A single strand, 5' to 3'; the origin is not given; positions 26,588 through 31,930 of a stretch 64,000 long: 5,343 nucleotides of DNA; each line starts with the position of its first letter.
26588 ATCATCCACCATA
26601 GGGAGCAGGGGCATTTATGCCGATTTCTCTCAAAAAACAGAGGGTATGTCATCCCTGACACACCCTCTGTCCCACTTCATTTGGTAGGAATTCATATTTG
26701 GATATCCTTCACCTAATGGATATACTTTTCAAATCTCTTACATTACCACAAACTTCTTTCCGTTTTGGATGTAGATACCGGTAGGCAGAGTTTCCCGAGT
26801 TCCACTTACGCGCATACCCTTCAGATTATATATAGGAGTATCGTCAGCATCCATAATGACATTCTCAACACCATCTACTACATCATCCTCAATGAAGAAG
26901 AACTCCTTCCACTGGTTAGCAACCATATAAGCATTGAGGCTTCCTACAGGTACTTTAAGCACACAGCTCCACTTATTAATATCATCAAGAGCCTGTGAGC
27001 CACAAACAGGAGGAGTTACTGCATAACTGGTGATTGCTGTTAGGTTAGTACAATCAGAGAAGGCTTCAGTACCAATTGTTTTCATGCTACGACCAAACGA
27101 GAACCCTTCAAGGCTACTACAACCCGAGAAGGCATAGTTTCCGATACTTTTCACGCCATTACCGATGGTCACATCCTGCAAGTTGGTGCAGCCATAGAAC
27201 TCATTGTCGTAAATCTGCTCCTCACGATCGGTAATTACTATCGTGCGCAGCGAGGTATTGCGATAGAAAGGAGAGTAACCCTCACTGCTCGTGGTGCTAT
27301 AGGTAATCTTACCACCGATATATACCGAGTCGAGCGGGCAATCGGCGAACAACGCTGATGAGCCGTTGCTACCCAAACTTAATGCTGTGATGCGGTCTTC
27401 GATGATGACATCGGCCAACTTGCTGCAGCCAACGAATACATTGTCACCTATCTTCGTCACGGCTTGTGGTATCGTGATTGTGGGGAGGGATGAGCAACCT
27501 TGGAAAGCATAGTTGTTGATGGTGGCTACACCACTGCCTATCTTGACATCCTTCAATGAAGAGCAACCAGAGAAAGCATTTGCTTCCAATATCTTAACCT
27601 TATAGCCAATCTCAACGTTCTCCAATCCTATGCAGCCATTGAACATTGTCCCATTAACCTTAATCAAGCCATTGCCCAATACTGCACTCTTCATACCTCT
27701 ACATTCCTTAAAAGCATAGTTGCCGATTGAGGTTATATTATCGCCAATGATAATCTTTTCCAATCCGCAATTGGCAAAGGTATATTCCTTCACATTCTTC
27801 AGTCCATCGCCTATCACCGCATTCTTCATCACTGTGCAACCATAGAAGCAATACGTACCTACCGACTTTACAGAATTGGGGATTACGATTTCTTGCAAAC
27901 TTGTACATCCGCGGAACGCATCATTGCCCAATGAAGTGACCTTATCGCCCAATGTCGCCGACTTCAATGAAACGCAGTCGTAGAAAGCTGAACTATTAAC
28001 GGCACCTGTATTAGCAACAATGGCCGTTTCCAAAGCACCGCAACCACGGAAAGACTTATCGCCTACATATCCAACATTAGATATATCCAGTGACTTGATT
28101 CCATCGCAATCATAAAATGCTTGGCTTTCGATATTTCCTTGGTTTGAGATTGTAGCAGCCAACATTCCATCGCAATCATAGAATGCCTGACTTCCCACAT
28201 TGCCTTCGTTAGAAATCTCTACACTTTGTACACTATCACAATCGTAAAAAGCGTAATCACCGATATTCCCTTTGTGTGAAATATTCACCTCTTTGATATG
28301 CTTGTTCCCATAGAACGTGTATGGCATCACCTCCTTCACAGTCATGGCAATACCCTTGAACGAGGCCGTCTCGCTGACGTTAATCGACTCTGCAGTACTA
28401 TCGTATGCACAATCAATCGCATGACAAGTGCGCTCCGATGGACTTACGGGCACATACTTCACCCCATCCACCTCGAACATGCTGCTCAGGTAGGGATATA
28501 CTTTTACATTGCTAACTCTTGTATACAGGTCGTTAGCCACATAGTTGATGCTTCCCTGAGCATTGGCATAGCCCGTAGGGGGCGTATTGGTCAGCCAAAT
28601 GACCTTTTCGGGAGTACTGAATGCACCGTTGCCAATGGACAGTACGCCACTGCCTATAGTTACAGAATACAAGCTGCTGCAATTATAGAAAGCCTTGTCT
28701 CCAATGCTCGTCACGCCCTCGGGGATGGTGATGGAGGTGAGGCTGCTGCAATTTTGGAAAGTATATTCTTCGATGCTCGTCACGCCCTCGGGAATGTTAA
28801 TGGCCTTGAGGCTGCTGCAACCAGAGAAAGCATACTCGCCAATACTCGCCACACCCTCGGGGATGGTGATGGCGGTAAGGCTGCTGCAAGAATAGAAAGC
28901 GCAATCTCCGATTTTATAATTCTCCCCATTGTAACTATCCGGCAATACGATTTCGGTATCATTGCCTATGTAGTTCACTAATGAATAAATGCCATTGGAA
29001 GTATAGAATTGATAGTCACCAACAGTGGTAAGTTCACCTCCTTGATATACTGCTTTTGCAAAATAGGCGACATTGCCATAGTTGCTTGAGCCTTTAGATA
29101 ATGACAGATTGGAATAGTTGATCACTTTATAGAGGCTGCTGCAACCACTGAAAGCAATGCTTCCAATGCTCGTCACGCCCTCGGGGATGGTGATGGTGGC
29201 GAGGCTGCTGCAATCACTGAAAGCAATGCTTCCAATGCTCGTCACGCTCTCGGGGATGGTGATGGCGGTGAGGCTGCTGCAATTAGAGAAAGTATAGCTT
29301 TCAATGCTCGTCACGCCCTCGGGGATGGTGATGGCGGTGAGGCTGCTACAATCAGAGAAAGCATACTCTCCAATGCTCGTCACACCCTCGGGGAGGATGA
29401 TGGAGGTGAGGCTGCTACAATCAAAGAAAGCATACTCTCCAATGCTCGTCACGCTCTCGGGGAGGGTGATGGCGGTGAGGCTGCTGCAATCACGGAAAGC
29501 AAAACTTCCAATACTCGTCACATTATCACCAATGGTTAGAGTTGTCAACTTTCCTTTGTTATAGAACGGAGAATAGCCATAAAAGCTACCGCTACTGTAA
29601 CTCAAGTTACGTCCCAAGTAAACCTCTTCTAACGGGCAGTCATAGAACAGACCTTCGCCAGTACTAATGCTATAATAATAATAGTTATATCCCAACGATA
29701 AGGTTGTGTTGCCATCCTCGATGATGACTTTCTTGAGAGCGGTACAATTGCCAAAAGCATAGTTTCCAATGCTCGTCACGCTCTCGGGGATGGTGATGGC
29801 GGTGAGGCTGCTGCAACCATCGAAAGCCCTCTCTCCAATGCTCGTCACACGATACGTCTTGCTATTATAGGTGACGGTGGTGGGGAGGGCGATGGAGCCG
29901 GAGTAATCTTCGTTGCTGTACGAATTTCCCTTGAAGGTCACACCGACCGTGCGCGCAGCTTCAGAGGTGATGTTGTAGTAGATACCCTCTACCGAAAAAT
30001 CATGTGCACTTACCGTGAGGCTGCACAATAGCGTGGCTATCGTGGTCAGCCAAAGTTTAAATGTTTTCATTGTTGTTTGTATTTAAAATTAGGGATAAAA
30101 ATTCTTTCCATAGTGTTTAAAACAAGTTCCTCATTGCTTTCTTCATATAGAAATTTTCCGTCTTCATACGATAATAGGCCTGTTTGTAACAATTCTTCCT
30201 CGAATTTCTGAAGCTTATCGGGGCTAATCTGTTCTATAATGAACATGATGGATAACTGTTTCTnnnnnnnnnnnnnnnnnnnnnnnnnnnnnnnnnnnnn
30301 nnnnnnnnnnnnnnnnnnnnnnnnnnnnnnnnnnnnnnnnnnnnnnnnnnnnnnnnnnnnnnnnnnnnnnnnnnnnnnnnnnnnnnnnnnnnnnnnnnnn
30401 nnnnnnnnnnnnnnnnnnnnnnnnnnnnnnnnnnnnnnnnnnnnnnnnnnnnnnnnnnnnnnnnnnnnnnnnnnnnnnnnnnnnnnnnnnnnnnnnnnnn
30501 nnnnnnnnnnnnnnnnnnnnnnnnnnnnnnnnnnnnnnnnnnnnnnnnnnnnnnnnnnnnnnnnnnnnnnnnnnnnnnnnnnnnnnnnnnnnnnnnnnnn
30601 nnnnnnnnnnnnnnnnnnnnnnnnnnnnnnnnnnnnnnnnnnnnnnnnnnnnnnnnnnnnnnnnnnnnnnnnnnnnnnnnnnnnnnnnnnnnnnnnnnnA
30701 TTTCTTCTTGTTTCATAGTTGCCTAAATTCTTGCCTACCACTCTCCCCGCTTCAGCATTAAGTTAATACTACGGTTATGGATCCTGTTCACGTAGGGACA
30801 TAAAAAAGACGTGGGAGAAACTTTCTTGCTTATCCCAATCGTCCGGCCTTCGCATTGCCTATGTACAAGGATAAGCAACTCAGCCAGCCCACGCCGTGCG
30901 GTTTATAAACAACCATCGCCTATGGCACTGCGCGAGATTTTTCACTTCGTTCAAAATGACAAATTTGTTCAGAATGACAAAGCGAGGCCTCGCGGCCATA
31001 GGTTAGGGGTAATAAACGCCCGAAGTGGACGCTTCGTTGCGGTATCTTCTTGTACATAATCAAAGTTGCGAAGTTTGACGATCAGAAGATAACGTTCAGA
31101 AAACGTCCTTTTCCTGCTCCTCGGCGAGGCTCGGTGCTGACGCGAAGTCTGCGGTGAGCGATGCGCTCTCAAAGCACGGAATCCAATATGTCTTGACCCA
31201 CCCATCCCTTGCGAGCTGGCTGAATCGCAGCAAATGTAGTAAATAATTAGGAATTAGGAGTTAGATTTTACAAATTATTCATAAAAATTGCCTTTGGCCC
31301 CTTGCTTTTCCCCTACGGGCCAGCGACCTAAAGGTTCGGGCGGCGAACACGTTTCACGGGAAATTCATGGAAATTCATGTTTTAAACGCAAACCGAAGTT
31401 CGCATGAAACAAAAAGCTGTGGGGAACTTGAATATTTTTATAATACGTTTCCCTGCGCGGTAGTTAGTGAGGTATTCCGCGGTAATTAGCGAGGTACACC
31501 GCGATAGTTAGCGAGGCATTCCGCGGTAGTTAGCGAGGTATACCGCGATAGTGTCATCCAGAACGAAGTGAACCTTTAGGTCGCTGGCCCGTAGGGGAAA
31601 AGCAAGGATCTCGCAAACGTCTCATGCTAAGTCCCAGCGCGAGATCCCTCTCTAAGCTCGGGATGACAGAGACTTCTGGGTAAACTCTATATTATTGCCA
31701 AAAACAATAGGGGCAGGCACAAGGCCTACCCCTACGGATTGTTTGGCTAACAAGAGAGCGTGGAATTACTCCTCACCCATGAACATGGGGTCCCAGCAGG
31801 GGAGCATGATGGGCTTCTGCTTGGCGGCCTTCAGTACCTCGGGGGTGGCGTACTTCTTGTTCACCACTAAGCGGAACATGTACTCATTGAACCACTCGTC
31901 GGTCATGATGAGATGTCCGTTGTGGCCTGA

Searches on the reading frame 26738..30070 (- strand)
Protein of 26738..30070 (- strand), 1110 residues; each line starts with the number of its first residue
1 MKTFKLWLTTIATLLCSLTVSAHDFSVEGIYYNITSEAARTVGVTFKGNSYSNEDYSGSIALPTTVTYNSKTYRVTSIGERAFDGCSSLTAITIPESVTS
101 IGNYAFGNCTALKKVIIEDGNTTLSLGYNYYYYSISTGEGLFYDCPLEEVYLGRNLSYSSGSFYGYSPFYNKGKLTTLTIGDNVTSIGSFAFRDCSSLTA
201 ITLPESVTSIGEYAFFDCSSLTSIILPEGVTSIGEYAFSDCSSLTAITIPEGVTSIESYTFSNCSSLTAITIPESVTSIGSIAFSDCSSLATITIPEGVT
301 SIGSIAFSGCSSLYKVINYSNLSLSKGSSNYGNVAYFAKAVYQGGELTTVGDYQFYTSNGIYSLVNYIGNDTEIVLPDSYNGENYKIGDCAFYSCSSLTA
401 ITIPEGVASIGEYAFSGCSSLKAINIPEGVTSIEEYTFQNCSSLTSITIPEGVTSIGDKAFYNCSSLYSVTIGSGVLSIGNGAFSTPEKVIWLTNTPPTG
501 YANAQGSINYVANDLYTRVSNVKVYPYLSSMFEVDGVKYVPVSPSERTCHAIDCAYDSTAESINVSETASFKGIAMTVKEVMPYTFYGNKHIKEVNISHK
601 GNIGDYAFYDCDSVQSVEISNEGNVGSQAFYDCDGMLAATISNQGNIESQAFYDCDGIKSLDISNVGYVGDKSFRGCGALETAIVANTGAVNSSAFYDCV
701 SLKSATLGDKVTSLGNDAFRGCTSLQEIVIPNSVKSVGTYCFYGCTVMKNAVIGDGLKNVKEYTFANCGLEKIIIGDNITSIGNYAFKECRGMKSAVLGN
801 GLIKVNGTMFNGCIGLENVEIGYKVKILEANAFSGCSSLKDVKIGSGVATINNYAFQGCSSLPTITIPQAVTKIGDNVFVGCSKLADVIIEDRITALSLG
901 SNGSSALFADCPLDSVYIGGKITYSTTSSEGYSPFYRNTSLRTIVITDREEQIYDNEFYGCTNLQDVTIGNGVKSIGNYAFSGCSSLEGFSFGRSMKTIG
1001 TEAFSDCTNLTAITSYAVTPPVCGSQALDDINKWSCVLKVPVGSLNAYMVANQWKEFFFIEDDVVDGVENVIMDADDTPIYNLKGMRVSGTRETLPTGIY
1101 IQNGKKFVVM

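Call 22: search_protein_families(library=pfam, proteins=[window:26738-30070:-], max_evalue=0.01)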
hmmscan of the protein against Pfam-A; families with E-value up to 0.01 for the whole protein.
window:26738-30070:- (1110 aa): 3 families
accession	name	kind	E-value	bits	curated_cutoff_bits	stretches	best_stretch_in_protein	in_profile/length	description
PF13306.12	LRR_5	-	1.3e-191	626.7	27.7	8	167-287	6-123/127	BspA type Leucine rich repeat region (6 copies)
PF13855.12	LRR_8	-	3.2e-27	94.5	27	0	175-226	3-56/61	Leucine rich repeat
PF23952.1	LRR_EndoS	-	4e-06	27.5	27.9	0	242-296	36-90/116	Endo-beta-N-acetylglucosaminidase EndoS LRR domain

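Call 44: search_protein_families(library=ncbifam, max_evalue=0.01, proteins=[window:26738-30070:-])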
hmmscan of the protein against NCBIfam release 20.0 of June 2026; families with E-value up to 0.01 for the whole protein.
window:26738-30070:- (1110 aa): 3 families
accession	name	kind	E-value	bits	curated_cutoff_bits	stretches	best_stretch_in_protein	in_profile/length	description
NF047961.1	adhesin_HupY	equivalog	1.3e-60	205.5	1250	6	390-465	180-254/978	leucine-rich repeat adhesin HupY/LrrG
NF045861.1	glide_Gli349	exception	8.5e-36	122.2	1750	4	170-248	2674-2750/3169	gliding machinery surface structure protein Gli349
TIGR02167.2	Liste_lipo_26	repeat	8.3e-21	73.3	30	0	652-665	2-15/26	PARCEL repeat-containing surface protein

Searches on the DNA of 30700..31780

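Call 9: search_rna_families(source=window, start=30700, end=31780, threshold=evalue, max_evalue=10, show_alignments=3)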
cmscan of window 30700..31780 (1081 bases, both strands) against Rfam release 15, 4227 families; matches with E-value up to 10: 2.
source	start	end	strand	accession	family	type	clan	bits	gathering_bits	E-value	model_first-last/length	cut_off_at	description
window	31704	31776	-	RF02233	sX14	Gene; sRNA;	-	19.8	80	0.43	1-92/92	no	Xanthomonas sRNA sX14/Xoo3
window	31484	31553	+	RF04131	mir-2032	Gene; miRNA;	-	16.9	100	4.6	1-77/77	no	mir-2032 microRNA precursor family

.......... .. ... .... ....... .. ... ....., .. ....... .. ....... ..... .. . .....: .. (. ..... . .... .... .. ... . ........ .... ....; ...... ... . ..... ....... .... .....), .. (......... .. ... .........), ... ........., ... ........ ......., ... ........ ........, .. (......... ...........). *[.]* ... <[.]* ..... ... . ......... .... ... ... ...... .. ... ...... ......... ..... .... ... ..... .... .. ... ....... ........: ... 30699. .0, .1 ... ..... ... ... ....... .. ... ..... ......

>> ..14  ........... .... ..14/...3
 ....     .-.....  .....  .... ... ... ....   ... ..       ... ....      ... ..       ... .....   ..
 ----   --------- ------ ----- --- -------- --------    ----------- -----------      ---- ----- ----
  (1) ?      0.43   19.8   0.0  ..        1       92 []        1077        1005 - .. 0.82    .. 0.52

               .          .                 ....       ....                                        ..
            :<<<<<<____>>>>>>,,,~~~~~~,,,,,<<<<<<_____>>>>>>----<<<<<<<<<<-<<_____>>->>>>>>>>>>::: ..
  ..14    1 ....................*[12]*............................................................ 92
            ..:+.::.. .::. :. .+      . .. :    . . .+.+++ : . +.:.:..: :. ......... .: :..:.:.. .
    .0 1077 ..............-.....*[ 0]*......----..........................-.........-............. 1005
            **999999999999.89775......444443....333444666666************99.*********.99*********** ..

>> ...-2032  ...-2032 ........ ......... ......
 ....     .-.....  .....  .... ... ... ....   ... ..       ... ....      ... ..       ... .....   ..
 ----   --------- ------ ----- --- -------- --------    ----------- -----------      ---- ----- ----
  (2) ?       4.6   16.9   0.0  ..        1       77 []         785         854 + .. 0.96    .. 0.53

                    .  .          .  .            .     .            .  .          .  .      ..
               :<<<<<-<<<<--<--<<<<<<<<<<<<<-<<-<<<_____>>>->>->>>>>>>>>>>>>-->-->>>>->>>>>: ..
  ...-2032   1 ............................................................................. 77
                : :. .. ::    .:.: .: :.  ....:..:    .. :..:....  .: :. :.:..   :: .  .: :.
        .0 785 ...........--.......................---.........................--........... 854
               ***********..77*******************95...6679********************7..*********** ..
